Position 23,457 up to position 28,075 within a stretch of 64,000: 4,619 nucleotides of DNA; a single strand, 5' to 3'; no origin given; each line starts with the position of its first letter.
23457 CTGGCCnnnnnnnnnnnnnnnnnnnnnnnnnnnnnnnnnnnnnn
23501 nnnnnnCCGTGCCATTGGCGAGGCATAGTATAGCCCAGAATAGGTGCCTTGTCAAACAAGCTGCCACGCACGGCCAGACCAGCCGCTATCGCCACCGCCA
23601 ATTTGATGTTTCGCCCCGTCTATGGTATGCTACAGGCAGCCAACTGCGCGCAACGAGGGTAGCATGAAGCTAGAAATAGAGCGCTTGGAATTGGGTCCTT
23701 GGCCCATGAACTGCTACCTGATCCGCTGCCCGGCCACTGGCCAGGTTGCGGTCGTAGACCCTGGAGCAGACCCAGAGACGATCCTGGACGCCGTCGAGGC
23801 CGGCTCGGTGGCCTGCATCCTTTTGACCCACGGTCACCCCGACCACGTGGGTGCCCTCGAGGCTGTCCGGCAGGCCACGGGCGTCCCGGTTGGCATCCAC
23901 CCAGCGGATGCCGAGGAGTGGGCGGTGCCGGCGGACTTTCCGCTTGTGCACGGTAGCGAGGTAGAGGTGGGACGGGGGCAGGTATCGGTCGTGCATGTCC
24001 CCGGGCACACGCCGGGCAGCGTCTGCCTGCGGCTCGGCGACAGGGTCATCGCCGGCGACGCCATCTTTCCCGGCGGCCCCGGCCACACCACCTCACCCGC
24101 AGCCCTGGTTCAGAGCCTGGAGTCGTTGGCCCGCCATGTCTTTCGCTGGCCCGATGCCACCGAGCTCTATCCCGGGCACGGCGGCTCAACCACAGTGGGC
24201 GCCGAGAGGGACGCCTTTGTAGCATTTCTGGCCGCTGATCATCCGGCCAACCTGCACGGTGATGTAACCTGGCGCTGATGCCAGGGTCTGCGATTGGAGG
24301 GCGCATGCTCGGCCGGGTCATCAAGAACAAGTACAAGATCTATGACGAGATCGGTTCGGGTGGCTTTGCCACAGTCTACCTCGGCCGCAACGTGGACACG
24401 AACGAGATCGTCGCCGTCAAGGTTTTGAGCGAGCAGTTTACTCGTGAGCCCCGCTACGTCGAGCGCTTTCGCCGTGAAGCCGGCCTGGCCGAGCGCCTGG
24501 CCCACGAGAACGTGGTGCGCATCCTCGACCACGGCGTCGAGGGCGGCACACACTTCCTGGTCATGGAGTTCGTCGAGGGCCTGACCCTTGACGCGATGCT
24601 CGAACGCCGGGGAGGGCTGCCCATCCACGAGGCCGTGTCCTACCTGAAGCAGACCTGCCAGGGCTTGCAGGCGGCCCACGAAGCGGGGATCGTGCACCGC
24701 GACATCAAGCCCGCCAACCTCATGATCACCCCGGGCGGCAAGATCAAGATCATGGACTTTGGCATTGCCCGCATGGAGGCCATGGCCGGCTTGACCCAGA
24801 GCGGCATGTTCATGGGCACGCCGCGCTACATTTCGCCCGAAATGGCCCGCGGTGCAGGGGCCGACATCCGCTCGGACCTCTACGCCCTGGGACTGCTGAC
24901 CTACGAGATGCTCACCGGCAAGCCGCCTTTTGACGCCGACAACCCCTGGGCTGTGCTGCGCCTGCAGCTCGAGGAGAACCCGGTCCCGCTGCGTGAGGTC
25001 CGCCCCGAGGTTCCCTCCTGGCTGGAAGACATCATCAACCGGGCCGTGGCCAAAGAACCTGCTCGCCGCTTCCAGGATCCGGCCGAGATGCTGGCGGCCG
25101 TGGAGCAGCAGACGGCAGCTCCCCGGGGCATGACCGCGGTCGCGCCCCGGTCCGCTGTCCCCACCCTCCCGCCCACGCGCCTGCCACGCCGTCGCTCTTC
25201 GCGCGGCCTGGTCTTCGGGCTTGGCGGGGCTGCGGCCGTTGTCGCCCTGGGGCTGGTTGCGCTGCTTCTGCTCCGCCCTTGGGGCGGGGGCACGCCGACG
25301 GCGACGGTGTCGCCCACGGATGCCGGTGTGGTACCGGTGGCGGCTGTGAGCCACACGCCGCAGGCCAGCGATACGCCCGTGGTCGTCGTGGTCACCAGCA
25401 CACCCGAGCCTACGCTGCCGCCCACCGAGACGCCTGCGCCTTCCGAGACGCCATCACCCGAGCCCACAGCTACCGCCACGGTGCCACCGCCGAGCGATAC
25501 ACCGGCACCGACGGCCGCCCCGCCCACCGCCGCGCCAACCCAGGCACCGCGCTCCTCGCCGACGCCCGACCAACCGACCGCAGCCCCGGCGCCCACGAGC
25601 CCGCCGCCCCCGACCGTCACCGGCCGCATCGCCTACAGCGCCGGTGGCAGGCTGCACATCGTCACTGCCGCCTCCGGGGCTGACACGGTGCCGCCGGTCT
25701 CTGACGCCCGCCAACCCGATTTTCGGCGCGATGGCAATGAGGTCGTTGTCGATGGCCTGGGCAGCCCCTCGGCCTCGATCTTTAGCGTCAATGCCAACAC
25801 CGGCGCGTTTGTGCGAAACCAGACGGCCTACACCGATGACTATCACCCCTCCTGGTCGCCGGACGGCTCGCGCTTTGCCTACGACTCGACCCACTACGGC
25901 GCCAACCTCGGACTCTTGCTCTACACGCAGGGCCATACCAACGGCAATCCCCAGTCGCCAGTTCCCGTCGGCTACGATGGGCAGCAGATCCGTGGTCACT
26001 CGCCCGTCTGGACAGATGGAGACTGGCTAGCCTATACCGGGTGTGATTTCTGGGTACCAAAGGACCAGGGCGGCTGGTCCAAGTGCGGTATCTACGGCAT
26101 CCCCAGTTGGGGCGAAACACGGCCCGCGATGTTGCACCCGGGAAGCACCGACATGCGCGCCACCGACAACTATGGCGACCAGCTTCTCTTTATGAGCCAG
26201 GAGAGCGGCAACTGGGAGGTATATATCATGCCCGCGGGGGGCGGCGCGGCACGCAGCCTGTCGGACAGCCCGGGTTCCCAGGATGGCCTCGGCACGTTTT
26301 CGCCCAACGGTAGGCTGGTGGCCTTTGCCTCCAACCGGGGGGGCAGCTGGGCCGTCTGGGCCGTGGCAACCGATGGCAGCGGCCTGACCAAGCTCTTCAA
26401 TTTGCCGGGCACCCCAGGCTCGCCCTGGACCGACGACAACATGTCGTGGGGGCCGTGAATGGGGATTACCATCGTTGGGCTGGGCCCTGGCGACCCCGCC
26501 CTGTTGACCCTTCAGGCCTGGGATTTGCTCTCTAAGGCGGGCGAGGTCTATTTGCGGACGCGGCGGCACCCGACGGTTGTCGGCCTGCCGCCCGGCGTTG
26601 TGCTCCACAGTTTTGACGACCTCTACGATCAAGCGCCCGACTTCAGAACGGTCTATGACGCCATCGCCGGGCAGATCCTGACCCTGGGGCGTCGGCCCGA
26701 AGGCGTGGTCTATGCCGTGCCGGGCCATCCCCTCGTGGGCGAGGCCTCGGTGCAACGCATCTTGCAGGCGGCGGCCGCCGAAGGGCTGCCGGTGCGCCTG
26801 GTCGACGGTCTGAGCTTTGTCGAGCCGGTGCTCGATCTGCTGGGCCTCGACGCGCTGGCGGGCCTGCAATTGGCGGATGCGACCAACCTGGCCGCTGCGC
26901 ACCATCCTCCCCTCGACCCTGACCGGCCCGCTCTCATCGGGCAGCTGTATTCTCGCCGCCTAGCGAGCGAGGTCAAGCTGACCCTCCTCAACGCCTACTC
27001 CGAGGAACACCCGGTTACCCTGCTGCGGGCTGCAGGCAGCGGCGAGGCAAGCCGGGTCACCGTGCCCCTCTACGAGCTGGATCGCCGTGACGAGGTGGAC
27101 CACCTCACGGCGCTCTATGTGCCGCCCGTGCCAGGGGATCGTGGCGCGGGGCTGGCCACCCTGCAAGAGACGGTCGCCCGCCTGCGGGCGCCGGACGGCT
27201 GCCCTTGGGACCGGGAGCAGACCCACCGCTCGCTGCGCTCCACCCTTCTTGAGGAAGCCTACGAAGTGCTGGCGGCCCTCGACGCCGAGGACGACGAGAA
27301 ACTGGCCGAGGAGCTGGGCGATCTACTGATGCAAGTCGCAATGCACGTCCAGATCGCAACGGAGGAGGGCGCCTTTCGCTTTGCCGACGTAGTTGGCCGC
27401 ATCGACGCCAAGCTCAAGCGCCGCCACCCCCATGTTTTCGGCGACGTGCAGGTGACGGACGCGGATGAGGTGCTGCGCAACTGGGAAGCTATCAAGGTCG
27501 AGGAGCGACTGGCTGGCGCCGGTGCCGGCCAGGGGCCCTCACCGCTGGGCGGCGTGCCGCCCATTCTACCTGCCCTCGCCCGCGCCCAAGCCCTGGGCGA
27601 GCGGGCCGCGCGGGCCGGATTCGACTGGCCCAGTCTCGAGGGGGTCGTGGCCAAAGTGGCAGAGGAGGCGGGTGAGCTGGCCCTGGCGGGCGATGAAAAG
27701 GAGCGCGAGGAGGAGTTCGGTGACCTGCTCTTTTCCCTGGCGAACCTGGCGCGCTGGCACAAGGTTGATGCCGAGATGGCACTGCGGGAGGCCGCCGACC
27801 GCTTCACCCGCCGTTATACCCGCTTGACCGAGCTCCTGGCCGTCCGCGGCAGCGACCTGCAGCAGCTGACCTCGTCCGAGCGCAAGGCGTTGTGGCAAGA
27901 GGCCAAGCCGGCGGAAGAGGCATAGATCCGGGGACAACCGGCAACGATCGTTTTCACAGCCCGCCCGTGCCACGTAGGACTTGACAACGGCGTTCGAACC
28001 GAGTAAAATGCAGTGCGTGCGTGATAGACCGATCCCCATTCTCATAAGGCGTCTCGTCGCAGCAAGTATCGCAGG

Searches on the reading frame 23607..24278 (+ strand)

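Call 61: search_protein_families(library=pfam, proteins=[window:23607-24278:+], max_evalue=0.1)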
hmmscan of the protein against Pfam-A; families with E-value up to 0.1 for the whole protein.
window:23607-24278:+ (223 aa): 4 families
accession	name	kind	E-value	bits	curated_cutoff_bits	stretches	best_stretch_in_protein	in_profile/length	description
PF00753.33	Lactamase_B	-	1.8e-24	87.2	22.7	1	30-191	2-196/196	Metallo-beta-lactamase superfamily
PF12706.13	Lactamase_B_2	-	0.00037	20.6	27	1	64-96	27-61/200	Beta-lactamase superfamily domain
PF13483.12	Lactamase_B_3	-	0.0017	18.8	24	1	35-102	8-58/160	Beta-lactamase superfamily domain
PF07085.17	DRTGG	-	0.083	13.2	25.2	0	47-95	42-88/105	DRTGG domain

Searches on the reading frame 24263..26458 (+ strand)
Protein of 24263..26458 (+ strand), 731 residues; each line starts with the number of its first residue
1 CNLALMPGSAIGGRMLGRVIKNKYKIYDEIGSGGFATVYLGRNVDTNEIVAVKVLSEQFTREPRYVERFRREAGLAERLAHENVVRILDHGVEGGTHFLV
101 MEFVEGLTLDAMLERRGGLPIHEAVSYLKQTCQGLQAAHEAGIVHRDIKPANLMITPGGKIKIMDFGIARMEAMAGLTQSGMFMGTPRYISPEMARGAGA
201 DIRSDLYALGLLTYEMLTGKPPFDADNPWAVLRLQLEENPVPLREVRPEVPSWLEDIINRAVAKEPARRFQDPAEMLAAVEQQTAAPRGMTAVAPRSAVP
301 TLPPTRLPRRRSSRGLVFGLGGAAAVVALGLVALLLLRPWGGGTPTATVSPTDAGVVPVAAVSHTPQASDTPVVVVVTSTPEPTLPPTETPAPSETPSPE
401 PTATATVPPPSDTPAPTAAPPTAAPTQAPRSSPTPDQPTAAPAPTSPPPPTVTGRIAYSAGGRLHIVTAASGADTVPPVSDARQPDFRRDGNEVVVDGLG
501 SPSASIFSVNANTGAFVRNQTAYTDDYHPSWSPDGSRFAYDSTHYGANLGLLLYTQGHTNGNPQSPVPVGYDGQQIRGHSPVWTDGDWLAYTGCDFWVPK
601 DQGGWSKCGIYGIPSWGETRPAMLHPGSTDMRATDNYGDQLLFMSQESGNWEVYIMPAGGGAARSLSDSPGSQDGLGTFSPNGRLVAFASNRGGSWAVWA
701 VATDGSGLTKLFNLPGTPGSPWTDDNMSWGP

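Call 9: search_protein_families(library=pfam, proteins=[window:24263-26458:+], max_evalue=0.1)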
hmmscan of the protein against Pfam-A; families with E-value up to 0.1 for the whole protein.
window:24263-26458:+ (731 aa): 6 families
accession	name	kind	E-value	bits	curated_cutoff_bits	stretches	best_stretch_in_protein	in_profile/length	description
PF00069.31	Pkinase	-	3.4e-53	181.2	31.7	1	24-271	1-253/263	Protein kinase domain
PF07714.23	PK_Tyr_Ser-Thr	-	5.5e-35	121.3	23.1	1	26-269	3-248/258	Protein tyrosine and serine/threonine kinase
PF07676.18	PD40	-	2e-11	44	20.9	2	669-699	7-37/38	WD40-like Beta Propeller Repeat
PF03109.22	ABC1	-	7.2e-09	35.6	22.9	1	95-171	141-216/244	ABC1 atypical kinase-like domain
PF01636.29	APH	-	1.2e-06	28.9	23.2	1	137-171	163-199/239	Phosphotransferase enzyme family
PF17667.7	Pkinase_fungal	-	0.0037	16.5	24.1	1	123-206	287-376/387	Fungal protein kinase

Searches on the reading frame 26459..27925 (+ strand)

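Call 9: search_protein_families(library=pfam, proteins=[window:26459-27925:+], max_evalue=0.1)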
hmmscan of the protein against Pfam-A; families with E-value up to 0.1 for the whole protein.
window:26459-27925:+ (488 aa): 4 families
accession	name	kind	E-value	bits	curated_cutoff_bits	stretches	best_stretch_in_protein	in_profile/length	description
PF03819.22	MazG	-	2.9e-31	108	22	2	254-327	1-74/74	MazG nucleotide pyrophosphohydrolase domain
PF00590.25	TP_methylase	-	3.1e-20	73.5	27.8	1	3-207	2-211/212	Tetrapyrrole (Corrin/Porphyrin) Methylases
PF01503.22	PRA-PH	-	1.3e-07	32.3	21.3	2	250-292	20-63/86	Phosphoribosyl-ATP pyrophosphohydrolase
PF06243.16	PaaB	-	0.00024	21.7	27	1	434-483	24-72/89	Phenylacetic acid degradation B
